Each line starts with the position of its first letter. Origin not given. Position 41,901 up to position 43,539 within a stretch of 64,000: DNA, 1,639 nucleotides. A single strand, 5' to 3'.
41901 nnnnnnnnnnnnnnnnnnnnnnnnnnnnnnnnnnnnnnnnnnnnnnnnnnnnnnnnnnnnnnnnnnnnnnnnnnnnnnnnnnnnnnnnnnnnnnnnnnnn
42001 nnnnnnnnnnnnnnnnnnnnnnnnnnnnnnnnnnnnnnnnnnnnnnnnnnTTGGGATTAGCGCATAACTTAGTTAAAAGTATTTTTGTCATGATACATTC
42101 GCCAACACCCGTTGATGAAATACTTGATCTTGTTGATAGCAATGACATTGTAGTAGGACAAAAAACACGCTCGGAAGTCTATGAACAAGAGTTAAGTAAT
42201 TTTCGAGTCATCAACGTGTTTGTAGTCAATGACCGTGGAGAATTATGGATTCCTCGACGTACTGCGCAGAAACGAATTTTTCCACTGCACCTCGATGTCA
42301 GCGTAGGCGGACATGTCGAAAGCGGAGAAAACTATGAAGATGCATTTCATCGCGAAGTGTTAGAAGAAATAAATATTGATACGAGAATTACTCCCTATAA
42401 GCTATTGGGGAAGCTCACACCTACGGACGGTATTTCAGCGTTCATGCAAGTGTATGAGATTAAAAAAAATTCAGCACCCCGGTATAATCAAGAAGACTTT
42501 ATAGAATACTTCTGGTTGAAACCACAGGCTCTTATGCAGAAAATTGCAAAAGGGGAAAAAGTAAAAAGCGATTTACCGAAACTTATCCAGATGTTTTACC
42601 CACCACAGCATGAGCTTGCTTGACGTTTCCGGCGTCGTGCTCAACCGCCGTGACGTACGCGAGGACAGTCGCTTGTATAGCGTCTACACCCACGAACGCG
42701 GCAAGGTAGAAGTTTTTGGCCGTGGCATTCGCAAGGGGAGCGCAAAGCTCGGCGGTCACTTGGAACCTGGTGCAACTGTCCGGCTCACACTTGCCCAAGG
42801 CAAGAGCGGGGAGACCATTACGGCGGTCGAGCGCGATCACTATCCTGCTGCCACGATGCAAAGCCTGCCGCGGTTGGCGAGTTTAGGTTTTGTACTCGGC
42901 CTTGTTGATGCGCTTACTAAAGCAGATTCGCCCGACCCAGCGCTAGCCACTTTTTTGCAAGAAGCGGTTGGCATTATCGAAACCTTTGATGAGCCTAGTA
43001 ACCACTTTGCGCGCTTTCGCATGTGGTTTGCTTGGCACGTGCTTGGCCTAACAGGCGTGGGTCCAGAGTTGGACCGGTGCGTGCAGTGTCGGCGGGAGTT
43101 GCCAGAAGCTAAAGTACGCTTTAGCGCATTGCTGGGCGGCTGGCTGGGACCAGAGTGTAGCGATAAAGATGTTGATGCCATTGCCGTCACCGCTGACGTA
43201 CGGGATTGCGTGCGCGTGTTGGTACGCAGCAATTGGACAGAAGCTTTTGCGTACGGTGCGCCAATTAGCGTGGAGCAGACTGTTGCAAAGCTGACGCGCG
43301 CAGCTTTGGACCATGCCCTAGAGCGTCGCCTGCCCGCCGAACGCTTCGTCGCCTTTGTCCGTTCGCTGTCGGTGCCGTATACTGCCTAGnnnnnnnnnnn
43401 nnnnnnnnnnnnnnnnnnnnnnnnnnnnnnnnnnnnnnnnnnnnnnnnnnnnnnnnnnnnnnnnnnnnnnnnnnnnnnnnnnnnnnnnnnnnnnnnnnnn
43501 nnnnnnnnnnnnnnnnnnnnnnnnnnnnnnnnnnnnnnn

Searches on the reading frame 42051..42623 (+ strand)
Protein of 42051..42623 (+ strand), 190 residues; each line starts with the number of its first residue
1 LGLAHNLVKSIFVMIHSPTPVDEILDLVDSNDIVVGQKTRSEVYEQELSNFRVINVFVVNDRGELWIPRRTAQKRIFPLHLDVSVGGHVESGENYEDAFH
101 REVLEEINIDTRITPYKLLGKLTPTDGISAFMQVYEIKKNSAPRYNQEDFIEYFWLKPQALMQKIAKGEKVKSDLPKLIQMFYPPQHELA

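Call 16: search_protein_families(library=pfam, proteins=[window:42051-42623:+], max_evalue=0.001)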
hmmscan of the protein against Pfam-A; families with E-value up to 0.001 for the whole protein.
window:42051-42623:+ (190 aa): 1 family
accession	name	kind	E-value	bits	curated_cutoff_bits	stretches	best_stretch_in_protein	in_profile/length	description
PF00293.34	NUDIX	-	1.4e-13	51.5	21.1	1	52-167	4-122/134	NUDIX domain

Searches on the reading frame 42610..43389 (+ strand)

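Call 16: search_protein_families(library=pfam, proteins=[window:42610-43389:+], max_evalue=0.001)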
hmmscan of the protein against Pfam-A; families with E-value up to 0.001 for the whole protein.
window:42610-43389:+ (259 aa): 2 families
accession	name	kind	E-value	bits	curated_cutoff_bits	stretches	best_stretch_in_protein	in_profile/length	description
PF02565.21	RecO_C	-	1.6e-15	57.6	22.1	1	84-242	2-154/157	Recombination protein O C terminal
PF11967.14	RecO_N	-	8.9e-13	48.5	27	1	1-74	1-75/80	Recombination protein O N terminal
